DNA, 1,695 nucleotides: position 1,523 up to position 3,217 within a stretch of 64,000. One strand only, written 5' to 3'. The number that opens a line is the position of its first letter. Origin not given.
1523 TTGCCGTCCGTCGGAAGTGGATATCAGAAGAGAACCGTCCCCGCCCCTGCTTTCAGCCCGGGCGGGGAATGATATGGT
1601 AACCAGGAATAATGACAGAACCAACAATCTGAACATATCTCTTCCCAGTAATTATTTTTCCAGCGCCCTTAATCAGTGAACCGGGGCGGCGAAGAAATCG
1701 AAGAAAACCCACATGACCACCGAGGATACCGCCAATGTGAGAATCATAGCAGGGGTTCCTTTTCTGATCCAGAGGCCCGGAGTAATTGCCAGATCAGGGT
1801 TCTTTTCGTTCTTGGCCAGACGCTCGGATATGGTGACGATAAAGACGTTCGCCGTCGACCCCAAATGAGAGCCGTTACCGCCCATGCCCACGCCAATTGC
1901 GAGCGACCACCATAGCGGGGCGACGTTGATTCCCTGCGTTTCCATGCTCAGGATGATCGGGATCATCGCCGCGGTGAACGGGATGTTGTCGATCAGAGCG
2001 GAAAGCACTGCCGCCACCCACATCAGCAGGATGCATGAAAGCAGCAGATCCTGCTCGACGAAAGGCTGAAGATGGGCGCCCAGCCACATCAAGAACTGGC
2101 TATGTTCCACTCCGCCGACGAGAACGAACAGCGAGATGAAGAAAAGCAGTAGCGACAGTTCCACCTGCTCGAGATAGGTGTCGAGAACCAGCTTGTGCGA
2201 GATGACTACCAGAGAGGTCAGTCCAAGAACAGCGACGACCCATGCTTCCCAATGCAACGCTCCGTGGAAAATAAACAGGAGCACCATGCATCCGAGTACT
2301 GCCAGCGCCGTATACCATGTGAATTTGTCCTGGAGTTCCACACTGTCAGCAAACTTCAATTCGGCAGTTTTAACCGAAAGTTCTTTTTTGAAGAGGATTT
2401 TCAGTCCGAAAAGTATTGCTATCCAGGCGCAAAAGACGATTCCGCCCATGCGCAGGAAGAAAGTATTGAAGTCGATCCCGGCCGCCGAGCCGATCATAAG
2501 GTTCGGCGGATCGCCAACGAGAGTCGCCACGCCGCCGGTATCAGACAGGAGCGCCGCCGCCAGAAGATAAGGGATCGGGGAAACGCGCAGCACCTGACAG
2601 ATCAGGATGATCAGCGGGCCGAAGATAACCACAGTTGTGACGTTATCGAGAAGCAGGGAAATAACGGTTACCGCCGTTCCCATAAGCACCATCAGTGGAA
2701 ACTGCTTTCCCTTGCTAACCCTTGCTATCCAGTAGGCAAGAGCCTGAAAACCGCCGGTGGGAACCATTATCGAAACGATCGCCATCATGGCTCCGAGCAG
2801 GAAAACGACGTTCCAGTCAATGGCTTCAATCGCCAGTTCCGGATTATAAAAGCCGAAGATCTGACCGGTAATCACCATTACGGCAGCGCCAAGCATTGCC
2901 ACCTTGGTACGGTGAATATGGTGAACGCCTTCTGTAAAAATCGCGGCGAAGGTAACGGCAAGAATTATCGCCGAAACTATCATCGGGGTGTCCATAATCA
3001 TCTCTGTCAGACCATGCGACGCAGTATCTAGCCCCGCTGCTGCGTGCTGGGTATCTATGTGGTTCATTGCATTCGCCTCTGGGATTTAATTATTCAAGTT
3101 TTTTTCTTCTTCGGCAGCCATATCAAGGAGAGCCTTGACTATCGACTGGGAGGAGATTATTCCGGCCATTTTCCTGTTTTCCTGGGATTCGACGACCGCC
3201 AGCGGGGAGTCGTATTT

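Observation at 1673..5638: Tandem duplication of a two-gene module: Bateman (CBS-pair) protein + ArsB/NhaD-superfamily permease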

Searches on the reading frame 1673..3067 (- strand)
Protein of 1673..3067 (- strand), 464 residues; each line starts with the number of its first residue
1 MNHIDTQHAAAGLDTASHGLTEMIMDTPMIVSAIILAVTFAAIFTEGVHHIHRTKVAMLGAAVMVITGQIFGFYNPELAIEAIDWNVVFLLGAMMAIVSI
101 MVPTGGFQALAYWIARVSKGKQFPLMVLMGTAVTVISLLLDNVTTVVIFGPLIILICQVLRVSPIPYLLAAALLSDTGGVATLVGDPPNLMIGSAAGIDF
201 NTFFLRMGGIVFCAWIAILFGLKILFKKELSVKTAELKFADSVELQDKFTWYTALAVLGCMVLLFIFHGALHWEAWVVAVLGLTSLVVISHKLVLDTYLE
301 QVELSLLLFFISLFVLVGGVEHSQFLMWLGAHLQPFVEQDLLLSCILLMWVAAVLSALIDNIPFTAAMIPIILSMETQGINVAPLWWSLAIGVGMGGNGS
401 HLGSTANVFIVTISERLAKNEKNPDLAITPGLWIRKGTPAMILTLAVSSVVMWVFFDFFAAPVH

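Call 5: search_protein_families(library=pfam, proteins=[window:1673-3067:-], max_evalue=0.01)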
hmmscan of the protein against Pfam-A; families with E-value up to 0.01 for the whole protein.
window:1673-3067:- (464 aa): 3 families
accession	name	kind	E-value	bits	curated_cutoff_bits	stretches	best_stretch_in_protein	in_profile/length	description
PF03600.22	CitMHS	-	1.5e-71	241.7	31.9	1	42-392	3-336/336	Citrate transporter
PF02040.21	ArsB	-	1.4e-09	38.2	22.2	1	59-414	27-388/423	Arsenical pump membrane protein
PF06450.18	NhaB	-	4.8e-06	26.2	27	1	169-225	207-263/515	Bacterial Na+/H+ antiporter B (NhaB)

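Call 6: search_protein_families(library=ncbifam, proteins=[window:1673-3067:-], max_evalue=0.01)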
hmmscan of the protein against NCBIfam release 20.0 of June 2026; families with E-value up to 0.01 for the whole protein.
window:1673-3067:- (464 aa): 8 families
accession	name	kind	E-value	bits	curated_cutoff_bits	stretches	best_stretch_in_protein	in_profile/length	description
NF040989.1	MamN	equivalog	9.2e-48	163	500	1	31-454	5-434/437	magnetosome biogenesis transporter MamN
NF011980.0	PRK15445.1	subfamily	8e-17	61.4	457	1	29-447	2-414/430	arsenical efflux pump membrane protein ArsB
TIGR00785.1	dass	subfamily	1.4e-15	57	198.6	2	24-220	243-437/444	DASS family sodium-coupled anion symporter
TIGR00935.1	2a45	subfamily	3.2e-13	49.7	415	1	51-449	21-417/426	arsenite/antimonite efflux transporter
NF033877.0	arsB_Sta_pI258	exception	2.3e-10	40.3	760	1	34-412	7-389/429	arsenite efflux transporter membrane subunit ArsB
NF007093.0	PRK09547.1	equivalog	1e-06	28.1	640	1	168-221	206-259/517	sodium/proton antiporter NhaB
TIGR00774.1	NhaB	equivalog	5.9e-06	25.6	826.1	1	169-221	206-258/515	Na(+)/H(+) antiporter NhaB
TIGR02741.1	TraQ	equivalog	0.0072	16.5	111.6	0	88-120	39-69/93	type-F conjugative transfer system pilin chaperone TraQ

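Call 19: find_homologous_proteins(query=window:1673-3067:-, max_evalue=1e-20)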
Query window:1673-3067:- (464 aa): 7565 proteins with E <= 1e-20 among 8000 candidates; the best 120 are listed.
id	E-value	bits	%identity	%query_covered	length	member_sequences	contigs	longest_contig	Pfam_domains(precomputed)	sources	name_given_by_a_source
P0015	5.7e-296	1000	100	100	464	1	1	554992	PF06450.19,PF03600.23,PF02040.21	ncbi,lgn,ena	-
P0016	2.4e-249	846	85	98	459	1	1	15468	PF06450.19,PF03600.23,PF02040.21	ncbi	-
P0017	2.2e-247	839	86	97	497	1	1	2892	PF00939.26,PF03600.23,PF02040.21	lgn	-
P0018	5.4e-243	825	81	99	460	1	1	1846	PF06450.19,PF03600.23,PF02040.21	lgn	-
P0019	2.5e-239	813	81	97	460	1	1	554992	PF00939.26,PF06450.19,PF03600.23,PF02040.21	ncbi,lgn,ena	-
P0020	1.1e-222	758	76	98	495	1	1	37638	PF00939.26,PF03600.23,PF02040.21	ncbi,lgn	-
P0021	6.6e-213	726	74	96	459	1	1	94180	PF03600.23,PF02040.21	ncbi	-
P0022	7.5e-213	726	75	96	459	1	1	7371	PF06450.19,PF03600.23,PF02040.21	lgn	-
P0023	2.5e-212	724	74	95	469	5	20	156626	PF06450.19,PF03600.23,PF02040.21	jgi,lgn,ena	-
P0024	4.2e-212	723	74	95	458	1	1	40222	PF03600.23,PF02040.21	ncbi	-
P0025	5.8e-212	723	74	96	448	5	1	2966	PF06450.19,PF03600.23,PF02040.21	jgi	-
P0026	6.8e-212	722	73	97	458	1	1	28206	PF06450.19,PF03600.23,PF02040.21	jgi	jgi:Na+/H+ antiporter NhaD/arsenite permease-like protein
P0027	2.0e-211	721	74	96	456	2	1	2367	PF03600.23,PF02040.21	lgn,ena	-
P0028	3.9e-211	720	74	97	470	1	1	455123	PF06450.19,PF03600.23,PF02040.21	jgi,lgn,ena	-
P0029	4.4e-211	720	73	95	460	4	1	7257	PF00939.26,PF06450.19,PF03600.23,PF02040.21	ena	-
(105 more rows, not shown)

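Call 21: find_related_loci(query=A1, collection=genome_contigs, flank=6000)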
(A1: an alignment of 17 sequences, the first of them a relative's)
Query A1 (464 aa) in genome_contigs; peptide patterns used: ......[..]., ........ (x = any residue, [..] = any of these).
600 stretches matched a pattern (row limit reached: there are more); 562 encode a relative of the query (tblastn E <= 1e-3); the best 80 are kept; 80 distinct loci.
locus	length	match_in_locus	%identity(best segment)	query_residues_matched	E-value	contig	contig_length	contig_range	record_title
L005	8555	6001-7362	85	8-463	0e+0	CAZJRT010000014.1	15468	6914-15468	MAG TPA_asm: uncultured Pseudobdellovibrionaceae bacterium isolate SRP252850_co1_247 genome assembly, contig: NODE_7062_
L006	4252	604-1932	73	22-464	0e+0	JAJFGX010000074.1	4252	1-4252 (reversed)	MAG: Alphaproteobacteria bacterium isolate OFTM170 OFTM170_73, whole genome shotgun sequence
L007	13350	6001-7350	72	14-463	0e+0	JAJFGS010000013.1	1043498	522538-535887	MAG: Alphaproteobacteria bacterium isolate OFTM75 OFTM75_12, whole genome shotgun sequence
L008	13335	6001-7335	72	20-464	0e+0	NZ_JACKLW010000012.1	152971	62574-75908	MAG: Accumulibacter sp. isolate HK-STAS-PROT-102 HK-STAS-PROT-102_12, whole genome shotgun sequence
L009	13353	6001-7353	71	14-464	0e+0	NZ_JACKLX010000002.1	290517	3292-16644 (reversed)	MAG: Accumulibacter sp. isolate HK-STAS-PROT-103 HK-STAS-PROT-103_2, whole genome shotgun sequence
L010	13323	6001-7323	73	23-463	0e+0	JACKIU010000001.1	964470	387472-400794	MAG: Rhodospirillales bacterium isolate HK-STAS-PROT-20 HK-STAS-PROT-20_1, whole genome shotgun sequence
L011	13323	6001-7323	73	23-463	0e+0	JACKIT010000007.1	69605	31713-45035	MAG: Rhodospirillales bacterium isolate HK-STAS-PROT-19 HK-STAS-PROT-19_7, whole genome shotgun sequence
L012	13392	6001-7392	69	7-463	0e+0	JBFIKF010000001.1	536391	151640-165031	MAG: Porticoccaceae bacterium isolate Mix_sand12.2021.10.D.21 k141_911289_length_536391_cov_75.9160, whole genome shotgu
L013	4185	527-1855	73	22-464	0e+0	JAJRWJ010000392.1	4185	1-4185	MAG: Gammaproteobacteria bacterium isolate Dive96_bin2.171 k141_3253242, whole genome shotgun sequence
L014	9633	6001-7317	74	26-464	0e+0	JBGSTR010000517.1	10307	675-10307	MAG: Chromatiaceae bacterium isolate JTS-AC412 k141_3371080, whole genome shotgun sequence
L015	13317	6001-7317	71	26-464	0e+0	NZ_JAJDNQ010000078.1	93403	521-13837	MAG: Thiohalocapsa sp. isolate ALSabin.124 k141_179688, whole genome shotgun sequence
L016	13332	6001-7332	74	17-463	0e+0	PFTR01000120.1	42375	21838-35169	MAG: Alphaproteobacteria bacterium CG_4_9_14_3_um_filter_47_13 CG_4_9_14_3_um_filter_150_scaffold_471_c, whole genome sh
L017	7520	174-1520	73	17-464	0e+0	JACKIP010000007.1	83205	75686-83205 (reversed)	MAG: Rhodospirillales bacterium isolate HK-STAS-PROT-14 HK-STAS-PROT-14_7, whole genome shotgun sequence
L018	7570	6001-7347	70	17-464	0e+0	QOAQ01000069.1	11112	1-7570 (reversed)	MAG: Aquificaceae bacterium isolate MAG 28 Ga0226836_10002235, whole genome shotgun sequence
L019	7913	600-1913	70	26-463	0e+0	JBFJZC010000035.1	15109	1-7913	MAG: Porticoccaceae bacterium isolate Mix_sand19.2022.05.Z.14 k141_2636705_length_15109_cov_12.1768, whole genome shotgu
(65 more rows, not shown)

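Call 31: find_encoding_contigs(protein=P0018, flank=5000, max_places=3)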
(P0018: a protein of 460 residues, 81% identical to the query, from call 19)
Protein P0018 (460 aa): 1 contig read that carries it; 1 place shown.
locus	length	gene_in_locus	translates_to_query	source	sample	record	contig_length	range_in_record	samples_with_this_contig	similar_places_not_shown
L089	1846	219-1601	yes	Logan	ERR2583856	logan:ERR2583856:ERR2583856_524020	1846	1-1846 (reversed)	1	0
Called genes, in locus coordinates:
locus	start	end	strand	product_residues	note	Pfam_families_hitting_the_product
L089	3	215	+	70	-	?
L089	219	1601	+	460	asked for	PF02040:ArsB, PF03600:CitMHS, PF06450:NhaB (weak)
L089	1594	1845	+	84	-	?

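Call 33: search_solved_structures(query=window:1673-3067:-, max_evalue=1, show_alignments=1)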
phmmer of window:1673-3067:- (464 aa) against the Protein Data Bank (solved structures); distinct sequences matched with E-value up to 1: 5.
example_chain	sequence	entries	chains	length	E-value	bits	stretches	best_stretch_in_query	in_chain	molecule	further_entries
4f35_D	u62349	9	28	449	1.6e-07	33.9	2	46-268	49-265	Transporter, NadC family | DASS family sodium-coupled anion symporter | VcINDY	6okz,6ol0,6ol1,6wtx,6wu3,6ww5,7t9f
9n5n_A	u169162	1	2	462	1.8e-07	33.8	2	51-268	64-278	Transporter, NadC family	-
5ul7_A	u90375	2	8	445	2.2e-07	33.5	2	46-268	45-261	Transporter, NadC family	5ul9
5uld_A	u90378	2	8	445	5.5e-07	32.2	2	46-268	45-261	Transporter, NadC family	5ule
10tp_A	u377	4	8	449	0.00034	23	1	57-449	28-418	Arsenical pump membrane protein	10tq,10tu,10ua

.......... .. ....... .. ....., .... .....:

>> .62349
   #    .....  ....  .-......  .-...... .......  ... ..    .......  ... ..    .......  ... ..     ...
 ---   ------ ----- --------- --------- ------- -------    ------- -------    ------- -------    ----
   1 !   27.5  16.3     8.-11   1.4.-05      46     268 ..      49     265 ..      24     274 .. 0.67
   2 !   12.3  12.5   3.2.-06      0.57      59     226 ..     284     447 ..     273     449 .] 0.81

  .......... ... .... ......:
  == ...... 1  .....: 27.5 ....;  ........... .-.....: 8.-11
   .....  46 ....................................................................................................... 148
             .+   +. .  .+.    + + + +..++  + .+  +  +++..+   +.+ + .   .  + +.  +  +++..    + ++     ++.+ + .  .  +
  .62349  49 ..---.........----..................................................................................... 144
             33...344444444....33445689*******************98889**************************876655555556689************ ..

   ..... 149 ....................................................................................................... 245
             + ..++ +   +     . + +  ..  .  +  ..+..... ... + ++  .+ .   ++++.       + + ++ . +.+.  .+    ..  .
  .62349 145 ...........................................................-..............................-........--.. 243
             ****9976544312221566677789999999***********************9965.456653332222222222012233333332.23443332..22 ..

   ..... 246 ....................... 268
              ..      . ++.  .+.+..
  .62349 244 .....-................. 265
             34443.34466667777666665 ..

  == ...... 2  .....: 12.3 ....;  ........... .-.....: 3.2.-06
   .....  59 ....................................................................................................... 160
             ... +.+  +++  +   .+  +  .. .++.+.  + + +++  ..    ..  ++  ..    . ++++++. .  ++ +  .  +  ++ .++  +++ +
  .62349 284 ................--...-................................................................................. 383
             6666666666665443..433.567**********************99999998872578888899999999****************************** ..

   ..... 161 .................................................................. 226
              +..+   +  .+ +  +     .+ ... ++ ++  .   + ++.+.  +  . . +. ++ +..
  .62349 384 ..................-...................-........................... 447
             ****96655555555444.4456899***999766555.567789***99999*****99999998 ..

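Call 77: predict_structure(alignment_id=A8)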
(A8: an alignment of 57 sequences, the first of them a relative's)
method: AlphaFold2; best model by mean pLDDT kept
length: 464 residues; sequences in the alignment: 57
mean_pLDDT: 84.4   pTM: 0.84
mean pLDDT of the five models: 84.4, 82.4, 80.3, 77.6, 76.9
residues with pLDDT >= 90: 159; 70-90: 274; 50-70: 12; < 50: 19
segments of 3 or more residues with pLDDT < 50: 1-19
pLDDT, mean of each block of 10 residues (from residue 1): 37 44 83 92 82 90 93 82 81 86 90 90 93 87 85 89 90 82 80 87 90 93 93 81 84 91 84 85 89 75 82 85 83 91 96 85 86 89 94 75 71 83 82 86 94 95 78
secondary structure, 60 per line:
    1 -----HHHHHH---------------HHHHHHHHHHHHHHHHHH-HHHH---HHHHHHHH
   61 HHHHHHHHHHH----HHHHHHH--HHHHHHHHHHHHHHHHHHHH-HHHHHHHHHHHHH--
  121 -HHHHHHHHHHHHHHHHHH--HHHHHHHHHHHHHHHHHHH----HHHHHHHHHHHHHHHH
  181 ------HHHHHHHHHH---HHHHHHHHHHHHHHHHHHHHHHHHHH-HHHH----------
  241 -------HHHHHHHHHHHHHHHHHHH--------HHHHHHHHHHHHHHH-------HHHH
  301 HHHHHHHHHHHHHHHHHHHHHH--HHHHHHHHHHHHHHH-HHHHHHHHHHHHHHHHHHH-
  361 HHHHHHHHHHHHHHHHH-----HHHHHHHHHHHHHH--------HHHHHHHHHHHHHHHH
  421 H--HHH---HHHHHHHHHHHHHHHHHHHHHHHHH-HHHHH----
elements in order: H6-11 H27-44 H46-49 H53-71 H76-82 H85-104 H106-118 H122-139 H142-160 H165-180 H187-196 H200-225 H227-230 H248-266 H275-289 H297-322 H325-339 H341-359 H361-377 H383-396 H405-421 H430-454 H456-460
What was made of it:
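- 1673..3067 (-): Permease-A: 464 aa. It starts 18 nt after the CBS-A stop. AF2 model with pLDDT 84 (call 77).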

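Call 80: fold_search(model_id=the predicted structure, library=pdb)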
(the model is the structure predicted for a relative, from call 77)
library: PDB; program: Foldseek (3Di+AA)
matches with E <= 10: 406; with E <= 0.001: 50
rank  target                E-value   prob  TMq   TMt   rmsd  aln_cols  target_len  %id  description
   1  10tp_A                7.3e-14  1.00  0.79  0.85   3.4       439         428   20  ArsB from L. ferriphilum in inward-facing state (parallel dimer) (released 2026-03-11)
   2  6okz_B                8.6e-13  1.00  0.69  0.72   6.9       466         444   18  Structure of VcINDY bound to Fumarate (released 2020-10-28)
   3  5ul7_A                1.3e-12  1.00  0.69  0.72   6.9       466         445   19  Structure and function of the divalent anion/Na+ symporter from Vibrio cholerae and a humanized variant (released 2017-05-17)
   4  5uld_A                2.4e-12  1.00  0.70  0.72   6.7       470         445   18  Structure and function of the divalent anion/Na+ symporter from Vibrio cholerae and a humanized variant (released 2017-05-17)
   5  6okz_A                6.5e-12  1.00  0.67  0.71   5.4       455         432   17  Structure of VcINDY bound to Fumarate (released 2020-10-28)
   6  6ol0_A                4.9e-11  1.00  0.67  0.72   7.2       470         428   16  Structure of VcINDY bound to Malate (released 2020-10-28)
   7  4f35_B                1.1e-10  1.00  0.65  0.72   8.6       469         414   17  Crystal Structure of a bacterial dicarboxylate/sodium symporter (released 2012-10-24)
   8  8y5w_A                2.3e-10  1.00  0.74  0.67   5.1       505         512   14  human NaS1 intermediate state 2 (released 2025-01-22)
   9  8uvc_A                3.1e-10  1.00  0.64  0.58  11.6       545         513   14  Structure of NaDC3-aKG complex (released 2024-12-25)
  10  4f35_C                3.5e-10  1.00  0.67  0.72   7.3       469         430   17  Crystal Structure of a bacterial dicarboxylate/sodium symporter (released 2012-10-24)
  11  8uvb_A                3.7e-10  1.00  0.70  0.71   5.3       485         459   14  Structure of NaCT-PF4a complex (released 2024-12-25)
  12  8uve_B                4.5e-10  1.00  0.65  0.61   8.6       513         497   14  Structure of NaDC3-Succinate complex in Coo-Ci conformation (released 2024-12-25)
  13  7jsj_A                6.3e-10  1.00  0.71  0.71   8.0       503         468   14  Structure of the NaCT-PF2 complex (released 2021-02-24)
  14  4f35_A                6.8e-10  1.00  0.67  0.70   7.1       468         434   17  Crystal Structure of a bacterial dicarboxylate/sodium symporter (released 2012-10-24)
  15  8zl1_A                1.4e-09  1.00  0.62  0.54  13.4       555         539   13  Cryo-EM structure of the Drosophila INDY (apo outward-open, pH 6) (released 2025-01-29)
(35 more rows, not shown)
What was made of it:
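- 1673..3067 (-): Best solved fold is ArsB 10tp, TM 0.79/0.85 (call 80).
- The permease matches ArsB 10tp at TM 0.79/0.85, then VcINDY (call 80). The best solved structural match is ArsB (call 80). Sequence identity to ArsB is 20% (call 80).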
